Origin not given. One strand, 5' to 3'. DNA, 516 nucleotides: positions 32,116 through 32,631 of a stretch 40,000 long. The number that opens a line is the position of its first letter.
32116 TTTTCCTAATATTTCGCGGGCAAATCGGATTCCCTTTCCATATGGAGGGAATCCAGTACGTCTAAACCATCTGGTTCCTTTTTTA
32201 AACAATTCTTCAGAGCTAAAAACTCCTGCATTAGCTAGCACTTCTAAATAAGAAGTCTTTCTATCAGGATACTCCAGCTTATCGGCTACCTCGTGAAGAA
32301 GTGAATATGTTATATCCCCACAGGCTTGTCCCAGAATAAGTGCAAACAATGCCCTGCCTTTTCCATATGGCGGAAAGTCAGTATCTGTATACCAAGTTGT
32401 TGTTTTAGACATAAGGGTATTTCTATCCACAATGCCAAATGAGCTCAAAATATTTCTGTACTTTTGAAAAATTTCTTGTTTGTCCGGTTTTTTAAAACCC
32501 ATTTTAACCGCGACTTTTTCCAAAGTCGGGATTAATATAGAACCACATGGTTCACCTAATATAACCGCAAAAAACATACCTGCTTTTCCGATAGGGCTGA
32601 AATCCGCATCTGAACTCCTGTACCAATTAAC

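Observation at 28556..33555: Pair of paralogous cytoplasmic proteins built from an unassigned module of about 70-95 aa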

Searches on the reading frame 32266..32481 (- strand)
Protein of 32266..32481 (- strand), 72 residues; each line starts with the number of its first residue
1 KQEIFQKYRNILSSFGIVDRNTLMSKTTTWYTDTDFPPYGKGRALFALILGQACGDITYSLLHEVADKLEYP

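Call 19: search_solved_structures(query=A1, max_evalue=10, show_alignments=3)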
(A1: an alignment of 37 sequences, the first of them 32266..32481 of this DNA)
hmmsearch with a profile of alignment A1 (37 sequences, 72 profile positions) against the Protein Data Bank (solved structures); distinct sequences matched with E-value up to 10: 0.
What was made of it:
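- Closest known: Tandem. Different: The module profile finds no PDB sequence at E <= 10, and Topo V structures are in the PDB (call 19).
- The module profile finds no PDB sequence at E <= 10 (call 19).
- Tried and rejected: The PDB sequence search with the module profile returned 0 hits at E <= 10 (call 19).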

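Call 25: search_protein_representatives(alignment_id=A1)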
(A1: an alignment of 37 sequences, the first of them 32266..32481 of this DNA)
Query: 37 sequences, 72 profile positions. Proteins with E-value up to 0.001 (for the whole library): 145; up to 1e-10: 123; up to 1e-30: 88. The best 145 are listed.
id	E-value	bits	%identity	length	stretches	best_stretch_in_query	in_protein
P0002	1.8e-196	652.5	-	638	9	1-72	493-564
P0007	6.6e-187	621.9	-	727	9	2-71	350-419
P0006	3.1e-178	594.1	-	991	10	2-71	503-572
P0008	8.4e-165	551.0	-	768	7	4-72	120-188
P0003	1.8e-156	524.4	-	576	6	2-72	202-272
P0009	3.0e-150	504.4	-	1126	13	6-71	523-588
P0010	1.7e-149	502.1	-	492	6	1-72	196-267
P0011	2.7e-134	453.3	-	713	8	7-72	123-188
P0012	7.6e-134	451.9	-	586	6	2-72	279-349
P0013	3.7e-131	443.3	-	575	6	1-71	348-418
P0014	1.4e-127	431.8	-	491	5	2-72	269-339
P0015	1.8e-122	415.4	-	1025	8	2-71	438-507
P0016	1.1e-121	412.9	-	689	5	2-72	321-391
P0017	1.9e-121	412.1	-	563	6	3-72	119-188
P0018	5.4e-121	410.7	-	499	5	6-71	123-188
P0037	1.1e-86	300.8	-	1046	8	2-71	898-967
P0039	1.1e-82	288.0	-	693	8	4-72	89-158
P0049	2.7e-71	251.5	-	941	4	5-72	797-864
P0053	1.3e-66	236.4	-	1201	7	2-71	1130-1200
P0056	1.2e-63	227.0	-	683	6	5-63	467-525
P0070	4.6e-51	186.7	-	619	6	9-72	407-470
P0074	1.2e-48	178.9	-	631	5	6-72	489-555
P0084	5.0e-36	138.5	-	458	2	4-71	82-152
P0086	9.0e-34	131.3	-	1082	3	5-69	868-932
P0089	5.0e-31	122.5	-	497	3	2-72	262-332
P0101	4.6e-22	93.7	-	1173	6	5-70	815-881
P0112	4.7e-16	74.5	-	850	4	10-69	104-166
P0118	6.5e-14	67.6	-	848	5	15-71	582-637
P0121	4.8e-13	64.8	-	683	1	4-71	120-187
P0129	2.7e-09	52.8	-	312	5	6-34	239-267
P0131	2.7e-08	49.6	-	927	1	5-71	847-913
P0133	1.1e-07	47.7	-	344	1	6-72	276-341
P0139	3.1e-05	39.8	-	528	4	9-32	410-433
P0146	1.7e-04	37.4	-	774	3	7-69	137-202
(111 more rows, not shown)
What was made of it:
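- The distribution is extremely narrow (call 25).
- Tried and rejected: The exhaustive HMM search was needed (call 25).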

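Call 34: search_protein_families(library=pfam, proteins=[P0015, P0037, P0049, P0053, P0131, P0133, P0112, P0146, P0084, P0121], max_evalue=0.01)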
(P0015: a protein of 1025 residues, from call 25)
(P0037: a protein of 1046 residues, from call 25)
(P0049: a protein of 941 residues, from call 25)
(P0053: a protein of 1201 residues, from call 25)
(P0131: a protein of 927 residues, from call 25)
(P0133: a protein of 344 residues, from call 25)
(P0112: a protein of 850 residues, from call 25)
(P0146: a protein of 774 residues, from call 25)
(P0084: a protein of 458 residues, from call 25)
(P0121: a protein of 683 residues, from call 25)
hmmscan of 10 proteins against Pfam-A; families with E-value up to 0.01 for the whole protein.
P0015 (1025 aa): 6 families
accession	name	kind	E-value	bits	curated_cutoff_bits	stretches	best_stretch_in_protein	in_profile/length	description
PF04851.21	ResIII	-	2.1e-23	83.5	22.5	1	20-167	3-162/164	Type III restriction enzyme, res subunit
PF00270.35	DEAD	-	7.9e-14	52.2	26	1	35-171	10-163/167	DEAD/DEAH box helicase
PF00271.37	Helicase_C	-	4.2e-13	50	23.5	1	248-346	11-109/110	Helicase conserved C-terminal domain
PF18766.7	SWI2_SNF2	-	1.6e-08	34.9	26.7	1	40-219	18-207/221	SWI2/SNF2 ATPase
PF19818.4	DUF6301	-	8.8e-05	23.1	27.2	0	715-752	12-47/137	Family of unknown function (DUF6301)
PF13589.12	HATPase_c_3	-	0.00016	22.1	25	0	468-521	66-117/137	Histidine kinase-, DNA gyrase B-, and HSP90-like ATPase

P0037 (1046 aa): 7 families
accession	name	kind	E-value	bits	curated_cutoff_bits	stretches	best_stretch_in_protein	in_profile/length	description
PF04851.21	ResIII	-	7.7e-19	68.6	22.5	1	19-177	2-164/164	Type III restriction enzyme, res subunit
PF00271.37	Helicase_C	-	2.3e-12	47.6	23.5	1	265-363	11-109/110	Helicase conserved C-terminal domain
PF18766.7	SWI2_SNF2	-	1.5e-10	41.5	26.7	1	25-223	2-205/221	SWI2/SNF2 ATPase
PF00270.35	DEAD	-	5.6e-08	33.1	26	1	30-176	5-161/167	DEAD/DEAH box helicase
PF19818.4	DUF6301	-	5.5e-07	30.2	27.2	0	582-602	16-37/137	Family of unknown function (DUF6301)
PF17573.8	GA-like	-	0.0025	18.1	25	0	447-460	13-26/50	GA-like domain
PF18362.6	THB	-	0.0044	17.1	25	0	683-690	19-26/34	Tri-helix bundle domain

P0049 (941 aa): 3 families
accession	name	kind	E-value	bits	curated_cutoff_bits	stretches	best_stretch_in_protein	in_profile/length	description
PF04851.21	ResIII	-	1.1e-11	45.4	22.5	1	121-311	2-162/164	Type III restriction enzyme, res subunit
PF00271.37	Helicase_C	-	1.1e-06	29.3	23.5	1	423-518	17-109/110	Helicase conserved C-terminal domain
PF00270.35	DEAD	-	6.2e-06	26.5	26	1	143-314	15-163/167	DEAD/DEAH box helicase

P0053 (1201 aa): 7 families
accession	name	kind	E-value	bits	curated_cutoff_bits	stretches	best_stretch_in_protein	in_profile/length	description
PF04851.21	ResIII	-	8.7e-29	101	22.5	1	9-172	2-164/164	Type III restriction enzyme, res subunit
PF00271.37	Helicase_C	-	2e-09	38.1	23.5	1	261-352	11-106/110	Helicase conserved C-terminal domain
PF14882.11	INT_rpt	-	1.2e-08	35.5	26.5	1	652-688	2-36/55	Integrase repeat unit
PF00270.35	DEAD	-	1.1e-07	32.1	26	1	29-177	14-166/167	DEAD/DEAH box helicase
PF19818.4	DUF6301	-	3.7e-05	24.3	27.2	0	737-764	10-37/137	Family of unknown function (DUF6301)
PF18766.7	SWI2_SNF2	-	5.3e-05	23.4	26.7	1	108-207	91-192/221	SWI2/SNF2 ATPase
PF00176.29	SNF2-rel_dom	-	0.0012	18.5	24.9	1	38-179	26-172/290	SNF2-related domain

P0131 (927 aa): 4 families
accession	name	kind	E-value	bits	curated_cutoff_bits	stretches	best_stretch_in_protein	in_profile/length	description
PF04542.20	Sigma70_r2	-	4.3e-16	58.9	24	1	84-157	1-69/71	Sigma-70 region 2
PF04545.22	Sigma70_r4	-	1e-09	38.1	24.1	1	264-312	5-49/50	Sigma-70, region 4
PF04851.21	ResIII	-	1e-08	35.7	22.5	1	371-515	3-159/164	Type III restriction enzyme, res subunit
PF00271.37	Helicase_C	-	3.1e-05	24.6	23.5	1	601-680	13-92/110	Helicase conserved C-terminal domain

P0133 (344 aa): 1 family
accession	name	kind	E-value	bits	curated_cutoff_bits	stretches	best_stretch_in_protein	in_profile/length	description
PF04539.22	Sigma70_r3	-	5.6e-08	33.2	25.3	1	120-170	5-53/78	Sigma-70 region 3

P0112 (850 aa): 2 families
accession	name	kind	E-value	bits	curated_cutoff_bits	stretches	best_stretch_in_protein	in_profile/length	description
PF04545.22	Sigma70_r4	-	8.3e-08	32.1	24.1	1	785-827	10-46/50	Sigma-70, region 4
PF04542.20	Sigma70_r2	-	1.8e-05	24.9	24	1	613-669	7-63/71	Sigma-70 region 2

P0146 (774 aa): 3 families
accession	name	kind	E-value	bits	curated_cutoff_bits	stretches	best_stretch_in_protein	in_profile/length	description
PF04545.22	Sigma70_r4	-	1.2e-08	34.8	24.1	1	599-651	1-48/50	Sigma-70, region 4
PF04542.20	Sigma70_r2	-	3.9e-06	27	24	1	478-547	1-70/71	Sigma-70 region 2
PF24033.1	DUF7342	-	0.0096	16.4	31.6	0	365-485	28-145/150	Family of unknown function (DUF7342)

P0084 (458 aa): 0 families

P0121 (683 aa): 0 families

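Call 35: search_protein_families(library=pfam, proteins=[P0139, P0016, P0039, P0056, P0074, P0089, P0086, P0101, P0118, P0129], max_evalue=0.01)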
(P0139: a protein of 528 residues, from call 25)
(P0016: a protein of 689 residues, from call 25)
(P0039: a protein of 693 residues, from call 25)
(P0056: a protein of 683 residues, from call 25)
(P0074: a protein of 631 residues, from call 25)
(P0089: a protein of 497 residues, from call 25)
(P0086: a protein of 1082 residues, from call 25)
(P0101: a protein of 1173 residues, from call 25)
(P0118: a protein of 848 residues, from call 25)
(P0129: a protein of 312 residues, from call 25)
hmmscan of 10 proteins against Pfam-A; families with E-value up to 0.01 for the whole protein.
P0139 (528 aa): 22 families
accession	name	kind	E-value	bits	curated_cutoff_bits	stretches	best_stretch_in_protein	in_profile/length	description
PF03118.21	RNA_pol_A_CTD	-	3.6e-62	206.5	23.8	8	467-514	18-65/67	Bacterial RNA polymerase, alpha chain C terminal domain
PF14520.12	HHH_5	-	5.7e-36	123.2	27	3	408-445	13-51/57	Helix-hairpin-helix domain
PF21794.3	RAD51D_N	-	1e-18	67.7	27.3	0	80-106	15-41/60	RAD51D, N-terminal domain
PF22993.4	SAM_EPH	-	1e-18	67.2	27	0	80-106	18-44/60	Ephrin receptor 1 SAM domain-like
PF14229.12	DUF4332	-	3.4e-13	50.3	23.2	0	470-497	62-89/122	Domain of unknown function (DUF4332)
PF04994.19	TfoX_C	-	7.9e-09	36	23.1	0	10-36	10-36/81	TfoX C-terminal domain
PF06216.16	RTBV_P46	-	1.2e-08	34.7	25.6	0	280-316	182-218/389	Rice tungro bacilliform virus P46 protein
PF24040.1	DUF7349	-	1.3e-08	34.9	27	0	224-241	25-42/50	Domain of unknown function (DUF7349)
PF20957.2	GxGYxYP_N_2nd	-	4.3e-07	30.4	24.5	0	465-492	26-53/68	GxGYxYP_N second domain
PF12482.14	DUF3701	-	2.6e-06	27.9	26.9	0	76-100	19-43/93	Phage integrase protein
PF03944.20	Endotoxin_C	-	3.9e-06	27.7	21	0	156-184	6-34/142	delta endotoxin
PF10391.15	DNA_pol_lambd_f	-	3.9e-06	27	29.8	0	471-495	11-35/51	Fingers domain of DNA polymerase lambda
PF22617.1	HCS_D2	-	6.3e-06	26.9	27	0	86-114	9-37/82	Homocitrate synthase post-HMGL domain-like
PF13309.12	HTH_22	-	9.8e-06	25.9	29.6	0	81-104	28-51/63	HTH domain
PF02579.22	Nitro_FeMo-Co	-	5e-05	24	26.3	0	330-367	53-89/94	Dinitrogenase iron-molybdenum cofactor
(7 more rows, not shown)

P0016 (689 aa): 1 family
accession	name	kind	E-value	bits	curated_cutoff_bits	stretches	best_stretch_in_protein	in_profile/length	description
PF13443.12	HTH_26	-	3.2e-07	30.9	22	0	440-462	31-53/63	Cro/C1-type HTH DNA-binding domain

P0039 (693 aa): 3 families
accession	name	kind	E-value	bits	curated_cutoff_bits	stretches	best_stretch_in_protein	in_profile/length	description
PF06514.17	PsbU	-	1.8e-05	25.1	24.5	0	294-322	41-69/93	Photosystem II 12 kDa extrinsic protein (PsbU)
PF03475.19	YiiM_3-alpha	-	0.0007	19.9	22.7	0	300-320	19-39/44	YiiM-like, 3-alpha helix domain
PF07560.16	DUF1539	-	0.0028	18.1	23.8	0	291-321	62-92/126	Domain of Unknown Function (DUF1539)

P0056 (683 aa): 1 family
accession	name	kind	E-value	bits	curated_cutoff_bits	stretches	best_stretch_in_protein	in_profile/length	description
PF08628.17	Nexin_C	-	0.0021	18.9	22.3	0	139-178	40-87/110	Sorting nexin C terminal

P0074 (631 aa): 1 family
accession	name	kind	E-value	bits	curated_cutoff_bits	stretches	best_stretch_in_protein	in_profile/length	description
PF14520.12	HHH_5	-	0.0074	17.2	27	0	568-594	16-42/57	Helix-hairpin-helix domain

P0089 (497 aa): 0 families

P0086 (1082 aa): 2 families
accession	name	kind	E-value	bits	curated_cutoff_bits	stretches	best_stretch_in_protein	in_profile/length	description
PF00271.37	Helicase_C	-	7.7e-05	23.4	23.5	1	664-734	9-79/110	Helicase conserved C-terminal domain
PF04851.21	ResIII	-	0.00033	21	22.5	1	427-557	4-134/164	Type III restriction enzyme, res subunit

P0101 (1173 aa): 3 families
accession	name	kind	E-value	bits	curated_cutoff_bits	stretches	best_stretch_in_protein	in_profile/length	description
PF04851.21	ResIII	-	1.4e-15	58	22.5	1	91-247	2-161/164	Type III restriction enzyme, res subunit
PF00271.37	Helicase_C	-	2.2e-10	41.2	23.5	1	328-430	12-109/110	Helicase conserved C-terminal domain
PF00270.35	DEAD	-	2.2e-06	27.9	26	1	121-248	19-160/167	DEAD/DEAH box helicase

P0118 (848 aa): 4 families
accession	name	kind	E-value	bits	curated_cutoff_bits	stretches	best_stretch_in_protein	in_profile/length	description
PF04851.21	ResIII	-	2.3e-17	63.8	22.5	1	9-205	2-161/164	Type III restriction enzyme, res subunit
PF00271.37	Helicase_C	-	3.2e-10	40.7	23.5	1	296-400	8-109/110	Helicase conserved C-terminal domain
PF00270.35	DEAD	-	6.8e-07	29.6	26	1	48-207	19-161/167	DEAD/DEAH box helicase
PF13307.12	Helicase_C_2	-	7.6e-06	26.5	25.3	1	304-375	9-83/170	Helicase C-terminal domain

P0129 (312 aa): 6 families
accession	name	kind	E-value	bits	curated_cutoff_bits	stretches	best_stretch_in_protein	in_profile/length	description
PF21704.3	POLH-Rev1_HhH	-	4.1e-08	33.8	27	0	11-48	19-55/56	DNApol eta/Rev1, HhH motif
PF21999.2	IMS_HHH_1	-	5.3e-07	30.4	27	0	6-47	10-50/53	DNA polymerase-iota, thumb domain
PF20957.2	GxGYxYP_N_2nd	-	2.5e-05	24.8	24.5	0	232-260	26-54/68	GxGYxYP_N second domain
PF04994.19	TfoX_C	-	0.00081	19.9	23.1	0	89-109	17-37/81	TfoX C-terminal domain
PF07055.18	Eno-Rase_FAD_bd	-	0.0035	18.1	25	0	6-34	25-52/64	Enoyl reductase FAD binding domain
PF20602.3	pAdhesive_8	-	0.0043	17.2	27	0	166-207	90-131/140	Putative adhesive domain (group 8)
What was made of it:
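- Sigma70_r2/r4 occur with modules in P0131, P0112 and P0146, and Sigma70_r3 in P0133 (calls 34, 35). The module profile hits P0139, a protein of 8 RNA_pol_A_CTD domains, at whole-library E 3e-5 (calls 25, 35). Every recognisable fusion partner is a nucleic-acid enzyme or a DNA-binding factor (calls 34, 35).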

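Call 43: find_encoding_contigs(protein=P0070, flank=8000, max_places=3)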
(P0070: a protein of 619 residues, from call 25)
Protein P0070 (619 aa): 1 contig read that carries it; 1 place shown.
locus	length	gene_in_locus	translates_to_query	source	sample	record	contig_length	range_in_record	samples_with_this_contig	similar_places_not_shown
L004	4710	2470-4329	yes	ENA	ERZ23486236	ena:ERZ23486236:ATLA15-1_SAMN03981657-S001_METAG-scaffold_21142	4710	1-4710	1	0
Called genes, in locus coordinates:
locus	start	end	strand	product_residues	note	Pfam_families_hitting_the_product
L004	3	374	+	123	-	?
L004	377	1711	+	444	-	PF04932:Wzy_C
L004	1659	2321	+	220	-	PF01996:F420_ligase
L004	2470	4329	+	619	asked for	-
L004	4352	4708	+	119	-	?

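Call 54: search_protein_families(library=padloc, proteins=[P0015, P0053, P0049, P0101, P0118, P0131], max_evalue=0.001)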
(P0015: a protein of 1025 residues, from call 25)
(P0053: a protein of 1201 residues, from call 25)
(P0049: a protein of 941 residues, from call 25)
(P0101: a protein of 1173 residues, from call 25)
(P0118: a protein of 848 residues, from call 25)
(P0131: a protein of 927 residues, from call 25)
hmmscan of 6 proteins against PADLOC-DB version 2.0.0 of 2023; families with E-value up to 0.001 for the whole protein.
P0015 (1025 aa): 23 families
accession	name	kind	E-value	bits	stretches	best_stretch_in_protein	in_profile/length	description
PDLC02707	PbeA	-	4.3e-14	50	2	31-210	260-460/672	PbeA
PDLC03658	mREase_IV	-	4.7e-12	42.4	1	47-421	249-605/953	Type IV methyl-directed restriction enzyme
PDLC01439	typeIV_DinG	-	5.8e-11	39.7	1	13-92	9-82/575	CAS-IV-A; associated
PDLC03047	REase_I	-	7.7e-10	35.2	1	32-195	355-523/1107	Type I restriction enzyme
PDLC03659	mREase_IV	-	9.3e-10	35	1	37-349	237-556/945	Type IV methyl-directed restriction enzyme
PDLC02861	DpdF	-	9.5e-08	28.8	1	243-345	230-332/611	DpdF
PDLC02704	PbeA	-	2.1e-07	27.8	0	127-234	379-486/682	PbeA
PDLC03928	PsyrT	-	3.6e-07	26.9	1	256-345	245-334/689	-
PDLC00176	HamB1|HamB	-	9.9e-07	25.2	1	42-97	153-212/845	DEAD-box helicase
PDLC03597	REase_MTase_IIG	-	1e-06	24.6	0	13-91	160-238/1646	Type IIG restriction enzyme-methyltransferase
PDLC02855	DpdF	-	4.7e-06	23.1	0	24-95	143-209/825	DpdF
PDLC02870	DpdF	-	9.1e-06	22.4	0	255-345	229-319/534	DpdF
PDLC01730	typeIV_DinG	-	1.4e-05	21.7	1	21-96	121-194/802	Csf4_1_IVA1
PDLC02703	PbeA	-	1.8e-05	21.5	1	126-360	361-613/626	PbeA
PDLC01321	typeIV_DinG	-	2e-05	21.6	1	25-101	2-77/559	CAS-IV-A; associated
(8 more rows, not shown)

P0053 (1201 aa): 13 families
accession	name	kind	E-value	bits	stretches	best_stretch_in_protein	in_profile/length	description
PDLC03659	mREase_IV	-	2e-37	126.6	1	29-370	239-568/945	Type IV methyl-directed restriction enzyme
PDLC03658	mREase_IV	-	6.7e-29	98.2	1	29-372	242-562/953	Type IV methyl-directed restriction enzyme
PDLC02707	PbeA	-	2.1e-22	77.5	1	9-370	251-632/672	PbeA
PDLC03049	REase_I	-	7.6e-19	65.2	1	10-281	167-437/807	Type I restriction enzyme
PDLC03047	REase_I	-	1.3e-15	54.2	1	6-352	339-700/1107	Type I restriction enzyme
PDLC02706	PbeA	-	1.7e-13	48.1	2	10-206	269-474/722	PbeA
PDLC02704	PbeA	-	1.8e-13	47.8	1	137-372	385-647/682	PbeA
PDLC02705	PbeA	-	1.4e-12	44.6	1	11-369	250-634/691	PbeA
PDLC02703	PbeA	-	1.3e-06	25.4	1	29-370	262-616/626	PbeA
PDLC02870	DpdF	-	0.00011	18.9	1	268-364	229-328/534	DpdF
PDLC01323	Cas3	-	0.00014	19.7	1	131-351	112-292/294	CAS-I-D; effector_G3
PDLC02865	DpdF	-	0.00033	16.3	1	264-366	976-1080/1499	DpdF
PDLC03597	REase_MTase_IIG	-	0.00066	15.3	0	10-62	167-222/1646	Type IIG restriction enzyme-methyltransferase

P0049 (941 aa): 4 families
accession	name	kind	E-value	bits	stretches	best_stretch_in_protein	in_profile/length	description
PDLC01439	typeIV_DinG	-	1.9e-08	31.5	1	117-197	10-78/575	CAS-IV-A; associated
PDLC03659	mREase_IV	-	3.5e-05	19.9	1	433-524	471-559/945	Type IV methyl-directed restriction enzyme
PDLC03658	mREase_IV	-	5.4e-05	19.1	1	427-518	457-545/953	Type IV methyl-directed restriction enzyme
PDLC02707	PbeA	-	0.00013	18.7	0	118-310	248-412/672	PbeA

P0101 (1173 aa): 10 families
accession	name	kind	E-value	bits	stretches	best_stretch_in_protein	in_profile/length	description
PDLC02707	PbeA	-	6.5e-11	39.5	1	300-439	489-626/672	PbeA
PDLC03658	mREase_IV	-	1.2e-09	34.5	1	125-440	251-555/953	Type IV methyl-directed restriction enzyme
PDLC03659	mREase_IV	-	1.8e-06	24.1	1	331-433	459-556/945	Type IV methyl-directed restriction enzyme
PDLC03046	REase_I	-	1.4e-05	21.2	1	382-479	669-764/1025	Type I restriction enzyme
PDLC03648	REase_III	-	5.7e-05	19.4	1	343-433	270-357/871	Type III restriction enzyme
PDLC03928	PsyrT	-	8.4e-05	19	0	325-435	235-340/689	-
PDLC03649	REase_III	-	0.00032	16.7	1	373-432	483-540/973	Type III restriction enzyme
PDLC02706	PbeA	-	0.00052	16.7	0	373-439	602-668/722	PbeA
PDLC02704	PbeA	-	0.00077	16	0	371-439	572-640/682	PbeA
PDLC03597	REase_MTase_IIG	-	0.00092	14.8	0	392-442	557-607/1646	Type IIG restriction enzyme-methyltransferase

P0118 (848 aa): 10 families
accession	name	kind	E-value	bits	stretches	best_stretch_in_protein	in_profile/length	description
PDLC02707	PbeA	-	4.9e-25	86.2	1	48-408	273-629/672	PbeA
PDLC02704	PbeA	-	2.7e-15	53.9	1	48-409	275-644/682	PbeA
PDLC02706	PbeA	-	1e-10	38.9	2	327-404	586-663/722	PbeA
PDLC03658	mREase_IV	-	4.9e-10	35.8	1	344-406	489-551/953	Type IV methyl-directed restriction enzyme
PDLC03047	REase_I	-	6.4e-08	28.8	1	234-399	542-702/1107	Type I restriction enzyme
PDLC02705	PbeA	-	1.5e-07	28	1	304-402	525-622/691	PbeA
PDLC01439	typeIV_DinG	-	2.3e-07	27.9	1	293-375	397-472/575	CAS-IV-A; associated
PDLC03659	mREase_IV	-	3e-06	23.4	1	343-403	496-556/945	Type IV methyl-directed restriction enzyme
PDLC02843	DpdE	-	0.00038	16.5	0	257-403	518-666/1091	DpdE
PDLC02864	DpdF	-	0.00071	16.5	0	252-380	185-308/610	DpdF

P0131 (927 aa): 2 families
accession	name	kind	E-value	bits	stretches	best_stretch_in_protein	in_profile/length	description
PDLC02203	MzaA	-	4.2e-33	112.5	1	76-314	426-658/683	-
PDLC02707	PbeA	-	0.00069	16.3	0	605-699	525-619/672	PbeA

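Call 62: find_encoding_contigs(protein=P0015, flank=8000, max_places=2)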
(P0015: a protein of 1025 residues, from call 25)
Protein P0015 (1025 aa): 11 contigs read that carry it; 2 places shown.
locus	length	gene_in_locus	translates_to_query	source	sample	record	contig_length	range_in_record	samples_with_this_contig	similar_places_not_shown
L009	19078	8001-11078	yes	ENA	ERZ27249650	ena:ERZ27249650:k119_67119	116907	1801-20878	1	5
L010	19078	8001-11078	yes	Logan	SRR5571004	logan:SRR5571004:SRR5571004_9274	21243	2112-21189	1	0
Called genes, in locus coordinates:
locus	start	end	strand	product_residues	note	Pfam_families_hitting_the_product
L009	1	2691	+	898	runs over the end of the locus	PF22352:K319L-like_PKD, PF00041:fn3 (weak), PF01471:PG_binding_1 (weak)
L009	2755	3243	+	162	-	-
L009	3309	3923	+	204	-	-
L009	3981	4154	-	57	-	-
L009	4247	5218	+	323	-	-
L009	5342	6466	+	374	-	-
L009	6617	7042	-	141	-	-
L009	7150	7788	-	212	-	PF09992:NAGPA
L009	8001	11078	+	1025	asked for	PF00270:DEAD, PF04851:ResIII, PF18766:SWI2_SNF2, PF00271:Helicase_C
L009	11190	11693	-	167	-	-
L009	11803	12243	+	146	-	-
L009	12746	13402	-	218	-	-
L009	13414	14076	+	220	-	PF00574:CLP_protease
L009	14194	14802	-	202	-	-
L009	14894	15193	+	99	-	-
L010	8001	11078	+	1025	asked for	PF00270:DEAD, PF04851:ResIII, PF18766:SWI2_SNF2, PF00271:Helicase_C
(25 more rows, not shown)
